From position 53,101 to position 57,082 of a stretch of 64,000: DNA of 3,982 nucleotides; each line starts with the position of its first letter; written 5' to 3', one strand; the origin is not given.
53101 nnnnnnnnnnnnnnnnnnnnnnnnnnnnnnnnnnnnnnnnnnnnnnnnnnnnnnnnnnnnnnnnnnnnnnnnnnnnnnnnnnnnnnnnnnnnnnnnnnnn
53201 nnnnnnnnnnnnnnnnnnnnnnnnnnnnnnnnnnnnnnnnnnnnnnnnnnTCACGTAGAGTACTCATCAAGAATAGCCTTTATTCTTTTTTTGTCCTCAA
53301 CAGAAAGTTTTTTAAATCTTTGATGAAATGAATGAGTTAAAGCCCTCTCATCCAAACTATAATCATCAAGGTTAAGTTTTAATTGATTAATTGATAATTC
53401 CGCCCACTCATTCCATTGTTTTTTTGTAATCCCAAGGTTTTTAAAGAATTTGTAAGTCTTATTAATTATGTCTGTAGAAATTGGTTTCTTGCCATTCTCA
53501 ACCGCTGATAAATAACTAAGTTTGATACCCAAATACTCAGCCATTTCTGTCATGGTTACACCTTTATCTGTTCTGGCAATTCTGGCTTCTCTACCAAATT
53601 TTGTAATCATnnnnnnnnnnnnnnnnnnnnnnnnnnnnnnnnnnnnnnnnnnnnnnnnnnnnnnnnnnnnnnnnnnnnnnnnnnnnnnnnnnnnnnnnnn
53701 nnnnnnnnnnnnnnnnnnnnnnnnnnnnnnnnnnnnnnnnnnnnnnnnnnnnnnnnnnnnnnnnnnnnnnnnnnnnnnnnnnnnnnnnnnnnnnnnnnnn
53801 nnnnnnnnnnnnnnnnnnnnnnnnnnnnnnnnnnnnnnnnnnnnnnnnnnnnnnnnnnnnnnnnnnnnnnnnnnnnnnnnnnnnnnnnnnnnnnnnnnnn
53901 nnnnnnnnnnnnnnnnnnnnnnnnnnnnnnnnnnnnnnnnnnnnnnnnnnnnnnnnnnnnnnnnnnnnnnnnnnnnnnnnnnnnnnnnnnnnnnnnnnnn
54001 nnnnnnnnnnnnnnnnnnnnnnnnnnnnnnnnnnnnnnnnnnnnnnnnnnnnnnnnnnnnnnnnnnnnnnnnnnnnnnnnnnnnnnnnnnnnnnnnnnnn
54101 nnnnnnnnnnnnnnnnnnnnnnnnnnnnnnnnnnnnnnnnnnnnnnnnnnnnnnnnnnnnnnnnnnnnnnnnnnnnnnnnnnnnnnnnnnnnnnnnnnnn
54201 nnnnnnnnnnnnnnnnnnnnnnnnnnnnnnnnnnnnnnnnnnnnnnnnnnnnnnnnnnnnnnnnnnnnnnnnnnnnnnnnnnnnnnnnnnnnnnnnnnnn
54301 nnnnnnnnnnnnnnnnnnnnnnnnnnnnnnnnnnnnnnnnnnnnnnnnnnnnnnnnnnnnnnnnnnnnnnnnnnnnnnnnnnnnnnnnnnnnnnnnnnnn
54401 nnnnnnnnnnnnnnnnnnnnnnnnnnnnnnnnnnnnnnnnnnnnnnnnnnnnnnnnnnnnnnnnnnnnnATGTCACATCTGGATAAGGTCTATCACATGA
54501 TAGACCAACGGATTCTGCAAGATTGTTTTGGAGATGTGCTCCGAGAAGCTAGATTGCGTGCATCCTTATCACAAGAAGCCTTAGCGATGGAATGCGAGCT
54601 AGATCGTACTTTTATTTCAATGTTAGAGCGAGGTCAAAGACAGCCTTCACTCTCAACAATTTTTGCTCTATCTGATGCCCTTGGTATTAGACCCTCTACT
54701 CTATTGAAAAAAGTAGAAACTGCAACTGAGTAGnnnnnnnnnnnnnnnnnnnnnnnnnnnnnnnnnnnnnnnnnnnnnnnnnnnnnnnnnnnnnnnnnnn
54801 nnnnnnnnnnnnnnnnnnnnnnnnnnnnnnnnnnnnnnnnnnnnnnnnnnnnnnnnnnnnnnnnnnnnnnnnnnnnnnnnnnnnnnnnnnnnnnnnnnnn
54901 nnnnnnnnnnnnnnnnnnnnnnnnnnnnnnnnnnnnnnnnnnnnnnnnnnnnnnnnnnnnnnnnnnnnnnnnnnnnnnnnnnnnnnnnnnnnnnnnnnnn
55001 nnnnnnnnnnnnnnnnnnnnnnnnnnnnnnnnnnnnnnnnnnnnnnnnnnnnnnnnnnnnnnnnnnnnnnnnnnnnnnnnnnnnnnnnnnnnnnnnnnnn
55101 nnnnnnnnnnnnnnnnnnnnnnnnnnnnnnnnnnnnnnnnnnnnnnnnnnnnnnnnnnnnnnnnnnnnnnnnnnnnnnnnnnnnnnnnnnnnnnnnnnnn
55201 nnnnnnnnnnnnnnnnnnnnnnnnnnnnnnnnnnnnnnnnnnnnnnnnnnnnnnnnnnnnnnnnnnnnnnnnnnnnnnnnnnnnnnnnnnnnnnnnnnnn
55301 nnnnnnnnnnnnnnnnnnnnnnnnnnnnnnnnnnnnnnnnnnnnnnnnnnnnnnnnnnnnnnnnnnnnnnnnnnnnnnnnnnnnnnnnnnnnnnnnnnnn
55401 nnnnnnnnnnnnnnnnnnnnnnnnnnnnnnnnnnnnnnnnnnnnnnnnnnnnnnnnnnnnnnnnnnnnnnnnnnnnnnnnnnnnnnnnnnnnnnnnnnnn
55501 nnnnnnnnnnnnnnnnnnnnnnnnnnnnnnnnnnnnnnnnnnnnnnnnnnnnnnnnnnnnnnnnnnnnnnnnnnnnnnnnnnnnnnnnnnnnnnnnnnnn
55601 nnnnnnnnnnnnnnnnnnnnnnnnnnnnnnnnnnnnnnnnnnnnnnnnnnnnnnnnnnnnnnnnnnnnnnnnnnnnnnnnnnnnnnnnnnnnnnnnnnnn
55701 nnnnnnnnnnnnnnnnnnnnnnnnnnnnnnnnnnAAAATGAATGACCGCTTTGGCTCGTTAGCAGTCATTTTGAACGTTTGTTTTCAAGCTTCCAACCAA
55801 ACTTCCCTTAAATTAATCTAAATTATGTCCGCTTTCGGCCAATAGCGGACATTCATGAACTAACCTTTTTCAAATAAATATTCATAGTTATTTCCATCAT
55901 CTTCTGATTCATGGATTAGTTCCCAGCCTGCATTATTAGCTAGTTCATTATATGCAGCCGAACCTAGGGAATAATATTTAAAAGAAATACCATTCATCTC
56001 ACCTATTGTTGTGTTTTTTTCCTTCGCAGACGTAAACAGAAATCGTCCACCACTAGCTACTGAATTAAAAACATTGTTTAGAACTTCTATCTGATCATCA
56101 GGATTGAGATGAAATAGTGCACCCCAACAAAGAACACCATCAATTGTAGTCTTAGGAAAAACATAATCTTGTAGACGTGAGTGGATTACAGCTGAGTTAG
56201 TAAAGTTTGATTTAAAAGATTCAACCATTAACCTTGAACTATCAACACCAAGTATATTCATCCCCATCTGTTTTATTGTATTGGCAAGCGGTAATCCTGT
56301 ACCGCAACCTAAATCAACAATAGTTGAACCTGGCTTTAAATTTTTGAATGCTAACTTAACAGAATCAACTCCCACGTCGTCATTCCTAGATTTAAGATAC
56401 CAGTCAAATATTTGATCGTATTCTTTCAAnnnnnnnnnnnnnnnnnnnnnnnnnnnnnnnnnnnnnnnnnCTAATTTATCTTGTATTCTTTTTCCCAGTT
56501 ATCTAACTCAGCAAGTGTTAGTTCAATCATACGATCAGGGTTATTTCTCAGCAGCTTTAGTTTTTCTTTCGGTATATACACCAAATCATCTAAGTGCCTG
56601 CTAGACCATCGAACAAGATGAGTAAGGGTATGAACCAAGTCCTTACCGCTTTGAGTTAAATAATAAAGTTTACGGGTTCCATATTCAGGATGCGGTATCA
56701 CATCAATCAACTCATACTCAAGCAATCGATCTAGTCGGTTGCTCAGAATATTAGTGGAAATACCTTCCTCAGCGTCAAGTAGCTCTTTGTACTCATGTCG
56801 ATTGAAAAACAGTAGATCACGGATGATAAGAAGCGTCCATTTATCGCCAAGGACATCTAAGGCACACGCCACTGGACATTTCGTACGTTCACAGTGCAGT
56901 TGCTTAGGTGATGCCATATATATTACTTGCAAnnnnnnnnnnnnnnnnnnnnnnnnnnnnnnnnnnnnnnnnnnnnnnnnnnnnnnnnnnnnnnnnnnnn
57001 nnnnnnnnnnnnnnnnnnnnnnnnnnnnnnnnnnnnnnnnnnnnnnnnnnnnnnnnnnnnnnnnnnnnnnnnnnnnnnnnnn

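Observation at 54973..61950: Six-copy family of ~28-bp imperfect palindromic repeats confined to the cargo region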

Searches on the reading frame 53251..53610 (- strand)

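Call 16: search_protein_families(library=pfam, proteins=[window:53251-53610:-], max_evalue=0.01)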
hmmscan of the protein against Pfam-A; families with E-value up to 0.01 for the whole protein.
window:53251-53610:- (119 aa): 4 families
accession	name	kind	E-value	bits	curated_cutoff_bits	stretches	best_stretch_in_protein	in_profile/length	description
PF01381.28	HTH_3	-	3.4e-08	33.9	23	1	11-49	3-41/55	Helix-turn-helix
PF13560.12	HTH_31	-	2.5e-06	28.1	27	1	5-48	2-46/64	Helix-turn-helix domain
PF12844.13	HTH_19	-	3.1e-05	24.2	30.2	1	12-62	7-54/64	Helix-turn-helix domain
PF13413.12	HTH_25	-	0.00065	19.9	24.6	1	10-40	3-33/62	Helix-turn-helix domain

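Call 53: search_protein_families(library=phrogs, proteins=[window:53251-53610:-], max_evalue=0.001)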
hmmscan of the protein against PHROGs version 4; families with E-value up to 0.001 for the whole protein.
window:53251-53610:- (119 aa): 11 families
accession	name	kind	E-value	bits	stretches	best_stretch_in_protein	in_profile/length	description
phrog_8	-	transcription regulation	2.6e-07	31.4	1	8-70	165-219/346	transcriptional regulator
phrog_2439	-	transcription regulation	7.4e-06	26.1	1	10-56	13-59/367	transcriptional regulator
phrog_1468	-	transcription regulation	3.3e-05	24.4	1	1-43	4-46/67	transcriptional repressor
phrog_33502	-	unknown function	4.4e-05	24.3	1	3-62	112-171/190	-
phrog_3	-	transcription regulation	0.00015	22.6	1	7-57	91-138/430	transcriptional repressor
phrog_1373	-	transcription regulation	0.00031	21.7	1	12-52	71-111/166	transcriptional regulator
phrog_7241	-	transcription regulation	0.00037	21.5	1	10-51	67-108/122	transcriptional regulator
phrog_7126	-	DNA, RNA and nucleotide metabolism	0.00039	21.3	1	11-42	24-55/120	HTH DNA binding protein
phrog_2328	-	transcription regulation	0.0004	21.2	1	10-51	21-62/128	transcriptional repressor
phrog_2967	-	transcription regulation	0.00055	20.5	1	10-56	16-62/225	transcriptional regulator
phrog_1124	-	transcription regulation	0.00057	20.5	0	8-59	8-62/177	transcriptional regulator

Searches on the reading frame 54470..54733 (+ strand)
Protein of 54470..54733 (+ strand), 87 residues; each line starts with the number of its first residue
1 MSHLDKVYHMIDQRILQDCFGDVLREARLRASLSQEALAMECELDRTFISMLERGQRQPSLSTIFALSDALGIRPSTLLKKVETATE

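Call 16: search_protein_families(library=pfam, proteins=[window:54470-54733:+], max_evalue=0.01)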
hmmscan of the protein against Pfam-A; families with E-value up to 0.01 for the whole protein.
window:54470-54733:+ (87 aa): 4 families
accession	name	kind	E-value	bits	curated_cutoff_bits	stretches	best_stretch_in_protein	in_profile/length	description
PF01381.28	HTH_3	-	3.8e-14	52.9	23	1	24-76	1-53/55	Helix-turn-helix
PF13560.12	HTH_31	-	5.4e-11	43.1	27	1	20-74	2-57/64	Helix-turn-helix domain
PF12844.13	HTH_19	-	2.6e-08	34.1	30.2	1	23-82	3-62/64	Helix-turn-helix domain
PF13443.12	HTH_26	-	2.2e-05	25.1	22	1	26-80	4-59/63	Cro/C1-type HTH DNA-binding domain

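Call 53: search_protein_families(library=phrogs, proteins=[window:54470-54733:+], max_evalue=0.001)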
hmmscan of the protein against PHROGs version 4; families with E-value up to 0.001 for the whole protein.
window:54470-54733:+ (87 aa): 15 families
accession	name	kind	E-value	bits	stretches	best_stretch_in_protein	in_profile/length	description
phrog_1373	-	transcription regulation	1.3e-11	45.8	1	8-86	55-130/166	transcriptional regulator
phrog_3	-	transcription regulation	2.5e-10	41.7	1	15-83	84-152/430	transcriptional repressor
phrog_2439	-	transcription regulation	5.8e-10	39.6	1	21-83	9-71/367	transcriptional regulator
phrog_8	-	transcription regulation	3.2e-09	37.7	1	18-83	160-220/346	transcriptional regulator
phrog_4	-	transcription regulation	4.4e-09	36.8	1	16-83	133-196/400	transcriptional repressor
phrog_5823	-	transcription regulation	1.3e-08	35.4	1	20-79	7-67/404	transcriptional regulator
phrog_4836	-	transcription regulation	3.1e-08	34.4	1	15-85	71-141/194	CII-like regulator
phrog_2967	-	transcription regulation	3.4e-07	31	1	20-81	11-72/225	transcriptional regulator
phrog_2328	-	transcription regulation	1.7e-06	28.9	1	17-80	13-76/128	transcriptional repressor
phrog_9103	-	transcription regulation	3.1e-06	28.2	1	23-85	13-74/78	transcriptional repressor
phrog_38027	-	transcription regulation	1.1e-05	26.5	1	21-84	70-133/143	transcriptional repressor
phrog_7241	-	transcription regulation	3.6e-05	24.8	1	12-79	57-121/122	transcriptional regulator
phrog_4583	-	transcription regulation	8.6e-05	23.5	1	23-86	14-77/81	transcriptional repressor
phrog_2339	-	DNA, RNA and nucleotide metabolism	0.00013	22.9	1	23-74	29-81/98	HTH DNA binding protein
phrog_2104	-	unknown function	0.00025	22.2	1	24-61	44-81/103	-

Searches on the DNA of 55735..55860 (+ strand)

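Call 70: search_dna_similar(query=window:55735-55860:+, collection=plasmids, mode=distant, max_evalue=1, max_rows=25)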
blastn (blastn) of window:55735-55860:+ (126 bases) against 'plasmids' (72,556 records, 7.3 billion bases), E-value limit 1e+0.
Records with a match: 7; places in all: 7; records where one place covers at least 80% of the query: 0.
Best place of each record, by identity: 90-95% 4; 80-90% 3.
By first word of the organism name: Pseudomonas 2; Escherichia 2; Citrobacter 1; Klebsiella 1; Enterobacter 1.
By predicted mobility (MOB-suite, as given by PLSDB): conjugative 3; mobilizable 2; non-mobilizable 2.
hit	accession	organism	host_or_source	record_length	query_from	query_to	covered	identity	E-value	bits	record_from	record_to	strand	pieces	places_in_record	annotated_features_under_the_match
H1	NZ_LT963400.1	Pseudomonas cerasi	-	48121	91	125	28%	85.7%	3e-1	42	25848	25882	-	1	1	none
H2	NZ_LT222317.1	Pseudomonas cerasi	Prunus cerasus (sour cherry),Sour ...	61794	91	125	28%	85.7%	3e-1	42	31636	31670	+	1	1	none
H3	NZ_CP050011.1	Citrobacter sp. Y3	Cell culture,Contaminated sludge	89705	87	119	26%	87.9%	9e-2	43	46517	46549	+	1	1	none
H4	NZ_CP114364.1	Klebsiella variicola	Homo sapiens,blood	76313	92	119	22%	92.9%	9e-2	43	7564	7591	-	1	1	none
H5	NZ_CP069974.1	Escherichia coli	Homo sapiens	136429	92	119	22%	92.9%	9e-2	43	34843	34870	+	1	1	none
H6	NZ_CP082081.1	Escherichia coli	Homo sapiens,blood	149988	92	119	22%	92.9%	9e-2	43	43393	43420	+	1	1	none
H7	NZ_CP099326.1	Enterobacter ludwigii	culture,Pooled soil sample collected ...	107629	93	119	21%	92.6%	3e-1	41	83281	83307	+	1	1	none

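Call 71: get_annotated_region(hit=H5, flank=4000)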
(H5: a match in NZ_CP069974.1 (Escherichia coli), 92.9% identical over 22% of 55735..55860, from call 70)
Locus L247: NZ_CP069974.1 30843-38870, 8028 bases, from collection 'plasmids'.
description: Escherichia coli strain FDAARGOS_1280 plasmid unnamed4, complete sequence
organism: Escherichia coli (NCBI taxid 562)
taxonomy: Bacteria; Pseudomonadota; Gammaproteobacteria; Enterobacterales; Enterobacteriaceae; Escherichia; Escherichia coli
host: -; source: Homo sapiens; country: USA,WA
typing (MOB-suite, as given by PLSDB): conjugative; replicon IncFIA,IncFIB,IncFII,IncFII; relaxase MOBF; mating-pair formation MPF_F
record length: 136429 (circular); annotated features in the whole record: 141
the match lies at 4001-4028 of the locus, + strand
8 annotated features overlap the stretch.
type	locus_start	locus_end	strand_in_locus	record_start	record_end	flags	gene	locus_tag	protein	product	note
CDS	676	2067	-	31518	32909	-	-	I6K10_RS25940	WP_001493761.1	ISKra4-like element ISKpn19 family transposase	-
CDS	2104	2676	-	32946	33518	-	-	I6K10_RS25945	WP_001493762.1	recombinase family protein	GO:0006310 - DNA recombination [Evidence IEA]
CDS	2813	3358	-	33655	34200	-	-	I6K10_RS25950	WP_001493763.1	plasmid pRiA4b ORF-3 family protein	-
CDS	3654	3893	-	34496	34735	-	relB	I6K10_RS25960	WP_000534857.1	type II toxin-antitoxin system antitoxin RelB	-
CDS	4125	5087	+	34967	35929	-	-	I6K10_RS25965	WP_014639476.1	hypothetical protein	-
CDS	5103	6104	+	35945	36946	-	-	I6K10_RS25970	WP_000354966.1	hypothetical protein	-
CDS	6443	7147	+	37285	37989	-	-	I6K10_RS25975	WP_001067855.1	IS6-like element IS26 family transposase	-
CDS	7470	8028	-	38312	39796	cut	-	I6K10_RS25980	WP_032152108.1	IS91 family transposase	-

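Call 72: get_annotated_region(hit=H1, flank=4000)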
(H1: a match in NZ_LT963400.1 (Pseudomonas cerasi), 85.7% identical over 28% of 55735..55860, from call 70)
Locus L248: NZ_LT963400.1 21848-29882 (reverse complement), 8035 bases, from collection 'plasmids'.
description: Pseudomonas cerasi isolate PL963 plasmid PP5, complete sequence
organism: Pseudomonas cerasi (NCBI taxid 1583341)
taxonomy: Bacteria; Pseudomonadota; Gammaproteobacteria; Pseudomonadales; Pseudomonadaceae; Pseudomonas; Pseudomonas cerasi
host: -; source: -; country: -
typing (MOB-suite, as given by PLSDB): mobilizable; replicon rep_cluster_271; relaxase MOBP,MOBP
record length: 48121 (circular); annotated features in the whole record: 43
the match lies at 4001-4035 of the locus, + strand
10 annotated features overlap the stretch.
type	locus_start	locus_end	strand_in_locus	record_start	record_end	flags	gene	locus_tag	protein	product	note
CDS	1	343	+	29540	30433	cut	-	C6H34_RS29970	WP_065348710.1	SH3 domain-containing protein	-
CDS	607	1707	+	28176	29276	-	-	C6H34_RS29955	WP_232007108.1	hypothetical protein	-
CDS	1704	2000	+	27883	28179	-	-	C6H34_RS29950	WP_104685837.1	hypothetical protein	-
CDS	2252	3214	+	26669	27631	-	-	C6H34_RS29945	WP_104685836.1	hypothetical protein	-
CDS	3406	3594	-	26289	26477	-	-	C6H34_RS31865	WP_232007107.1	hypothetical protein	-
CDS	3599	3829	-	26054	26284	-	-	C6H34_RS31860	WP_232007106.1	hypothetical protein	-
CDS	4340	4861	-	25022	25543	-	-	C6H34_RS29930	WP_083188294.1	GNAT family N-acetyltransferase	-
CDS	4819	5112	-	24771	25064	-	-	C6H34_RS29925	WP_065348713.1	DUF1778 domain-containing protein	-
CDS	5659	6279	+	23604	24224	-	-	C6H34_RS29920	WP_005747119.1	recombinase family protein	-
CDS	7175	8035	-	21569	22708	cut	-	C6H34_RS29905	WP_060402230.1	hypothetical protein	-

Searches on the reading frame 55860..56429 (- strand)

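Call 17: search_protein_families(library=pfam, proteins=[window:55860-56429:-], max_evalue=0.01)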
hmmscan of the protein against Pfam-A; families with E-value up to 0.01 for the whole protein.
window:55860-56429:- (189 aa): 11 families
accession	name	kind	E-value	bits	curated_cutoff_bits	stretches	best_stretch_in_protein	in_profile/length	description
PF13649.12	Methyltransf_25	-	2.6e-14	54.1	27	1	37-128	1-97/97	Methyltransferase domain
PF08241.18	Methyltransf_11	-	5.6e-12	46.6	21.2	1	38-132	1-95/95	Methyltransferase domain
PF13489.12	Methyltransf_23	-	1.4e-11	44.9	27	1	22-173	11-163/164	Methyltransferase domain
PF13847.12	Methyltransf_31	-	1.1e-08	35.4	27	1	32-157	2-130/145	Methyltransferase domain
PF08242.18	Methyltransf_12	-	5e-08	34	30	1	38-130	1-98/98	Methyltransferase domain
PF02353.26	CMAS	-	6.4e-08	32.7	27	1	29-149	58-181/273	Mycolic acid cyclopropane synthetase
PF06325.19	PrmA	-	0.0011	19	22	1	30-100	158-231/296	Ribosomal protein L11 methyltransferase (PrmA)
PF05175.20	MTS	-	0.0019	18.3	23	1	33-82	29-81/170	Methyltransferase small domain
PF03848.20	TehB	-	0.0022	17.9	20.4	1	10-180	8-174/193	Tellurite resistance protein TehB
PF08003.17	Methyltransf_9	-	0.0023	17.4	23.8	1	27-132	110-217/315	Protein of unknown function (DUF1698)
PF01209.24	Ubie_methyltran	-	0.0049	16.7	20.1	1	29-133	43-152/233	ubiE/COQ5 methyltransferase family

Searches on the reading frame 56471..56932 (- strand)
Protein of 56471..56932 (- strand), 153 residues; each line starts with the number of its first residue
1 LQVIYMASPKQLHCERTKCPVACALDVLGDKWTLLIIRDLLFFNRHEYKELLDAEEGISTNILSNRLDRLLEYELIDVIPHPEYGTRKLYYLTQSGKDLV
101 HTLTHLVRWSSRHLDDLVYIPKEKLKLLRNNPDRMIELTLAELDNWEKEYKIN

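Call 17: search_protein_families(library=pfam, proteins=[window:56471-56932:-], max_evalue=0.01)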
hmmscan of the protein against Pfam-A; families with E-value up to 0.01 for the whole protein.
window:56471-56932:- (153 aa): 1 family
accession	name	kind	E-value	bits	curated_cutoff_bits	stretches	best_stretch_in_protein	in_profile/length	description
PF01638.23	HxlR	-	1.5e-15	57.2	20.8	1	27-115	1-88/91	HxlR-like helix-turn-helix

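Call 87: search_protein_families(library=ncbifam, proteins=[window:56471-56932:-], max_evalue=0.00001)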
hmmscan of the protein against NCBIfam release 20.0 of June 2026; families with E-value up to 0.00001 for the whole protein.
window:56471-56932:- (153 aa): 1 family
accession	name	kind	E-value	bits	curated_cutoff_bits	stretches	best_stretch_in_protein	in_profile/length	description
NF047364.1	redox_TF_RrpB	exception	2.3e-11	43.9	175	1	18-111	4-101/105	MarR family transcription factor RrpB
